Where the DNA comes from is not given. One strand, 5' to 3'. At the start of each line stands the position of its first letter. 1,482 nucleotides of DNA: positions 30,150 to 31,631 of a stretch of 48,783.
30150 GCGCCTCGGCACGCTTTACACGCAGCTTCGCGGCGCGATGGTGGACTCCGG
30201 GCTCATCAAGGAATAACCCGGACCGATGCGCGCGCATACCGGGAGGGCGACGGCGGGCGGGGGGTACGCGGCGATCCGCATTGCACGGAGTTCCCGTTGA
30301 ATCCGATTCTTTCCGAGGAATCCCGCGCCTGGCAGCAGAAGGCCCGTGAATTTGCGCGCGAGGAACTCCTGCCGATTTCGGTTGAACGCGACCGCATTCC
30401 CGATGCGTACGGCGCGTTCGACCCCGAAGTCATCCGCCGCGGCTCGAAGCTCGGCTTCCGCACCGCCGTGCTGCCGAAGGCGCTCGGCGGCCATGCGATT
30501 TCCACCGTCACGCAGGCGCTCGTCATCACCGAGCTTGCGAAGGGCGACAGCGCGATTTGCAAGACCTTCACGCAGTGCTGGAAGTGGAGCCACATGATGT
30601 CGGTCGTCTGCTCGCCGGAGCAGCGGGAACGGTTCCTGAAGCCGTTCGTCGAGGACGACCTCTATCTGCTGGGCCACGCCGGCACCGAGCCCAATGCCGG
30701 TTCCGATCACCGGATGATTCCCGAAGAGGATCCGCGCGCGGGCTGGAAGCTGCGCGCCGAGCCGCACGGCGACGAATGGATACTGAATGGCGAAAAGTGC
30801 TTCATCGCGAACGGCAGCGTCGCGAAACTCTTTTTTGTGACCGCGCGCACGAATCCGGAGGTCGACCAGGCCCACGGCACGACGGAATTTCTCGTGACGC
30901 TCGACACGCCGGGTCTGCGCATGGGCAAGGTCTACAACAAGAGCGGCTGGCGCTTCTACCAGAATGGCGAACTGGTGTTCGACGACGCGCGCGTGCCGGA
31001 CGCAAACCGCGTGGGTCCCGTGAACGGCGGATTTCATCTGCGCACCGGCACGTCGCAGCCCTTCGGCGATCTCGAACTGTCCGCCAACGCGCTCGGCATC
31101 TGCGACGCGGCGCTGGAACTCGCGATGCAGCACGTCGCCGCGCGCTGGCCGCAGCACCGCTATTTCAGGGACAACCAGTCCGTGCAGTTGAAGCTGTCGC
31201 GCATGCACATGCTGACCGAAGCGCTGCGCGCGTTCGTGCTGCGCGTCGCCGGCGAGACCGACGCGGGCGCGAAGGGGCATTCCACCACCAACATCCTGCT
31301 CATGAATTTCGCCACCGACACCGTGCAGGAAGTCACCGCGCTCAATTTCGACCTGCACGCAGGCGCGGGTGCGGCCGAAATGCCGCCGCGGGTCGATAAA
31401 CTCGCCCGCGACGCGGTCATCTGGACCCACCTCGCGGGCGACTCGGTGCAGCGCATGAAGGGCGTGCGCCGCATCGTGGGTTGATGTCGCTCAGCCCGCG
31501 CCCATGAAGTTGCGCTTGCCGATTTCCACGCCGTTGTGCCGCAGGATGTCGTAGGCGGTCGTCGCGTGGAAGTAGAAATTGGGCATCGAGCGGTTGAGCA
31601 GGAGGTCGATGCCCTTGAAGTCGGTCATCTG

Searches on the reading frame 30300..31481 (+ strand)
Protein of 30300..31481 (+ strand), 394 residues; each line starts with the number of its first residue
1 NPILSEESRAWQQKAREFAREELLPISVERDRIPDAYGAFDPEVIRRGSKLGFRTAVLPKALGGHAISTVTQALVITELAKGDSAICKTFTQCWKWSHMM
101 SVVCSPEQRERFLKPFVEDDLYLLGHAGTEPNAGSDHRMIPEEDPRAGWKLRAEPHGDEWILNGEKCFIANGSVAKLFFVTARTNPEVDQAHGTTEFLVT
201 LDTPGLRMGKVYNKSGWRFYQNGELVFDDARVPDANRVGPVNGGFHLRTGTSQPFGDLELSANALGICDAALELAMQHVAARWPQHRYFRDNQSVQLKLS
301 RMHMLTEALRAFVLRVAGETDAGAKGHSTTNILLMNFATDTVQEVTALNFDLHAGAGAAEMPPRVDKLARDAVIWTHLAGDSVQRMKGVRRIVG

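Call 20: search_protein_families(library=pfam, proteins=[window:30300-31481:+], max_evalue=0.001)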
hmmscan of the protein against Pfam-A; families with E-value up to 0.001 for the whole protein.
window:30300-31481:+ (394 aa): 4 families
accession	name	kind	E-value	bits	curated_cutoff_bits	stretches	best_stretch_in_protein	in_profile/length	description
PF02770.24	Acyl-CoA_dh_M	-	5.4e-19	68.6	33.3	1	127-229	3-96/97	Acyl-CoA dehydrogenase, middle domain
PF02771.21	Acyl-CoA_dh_N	-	3.7e-15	56.7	22.9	1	5-118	1-111/113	Acyl-CoA dehydrogenase, N-terminal domain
PF00441.29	Acyl-CoA_dh_1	-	3.6e-13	50.4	22.4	1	260-387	18-144/150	Acyl-CoA dehydrogenase, C-terminal domain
PF08028.16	Acyl-CoA_dh_2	-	7e-07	30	22.7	1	260-375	3-126/134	Acyl-CoA dehydrogenase, C-terminal domain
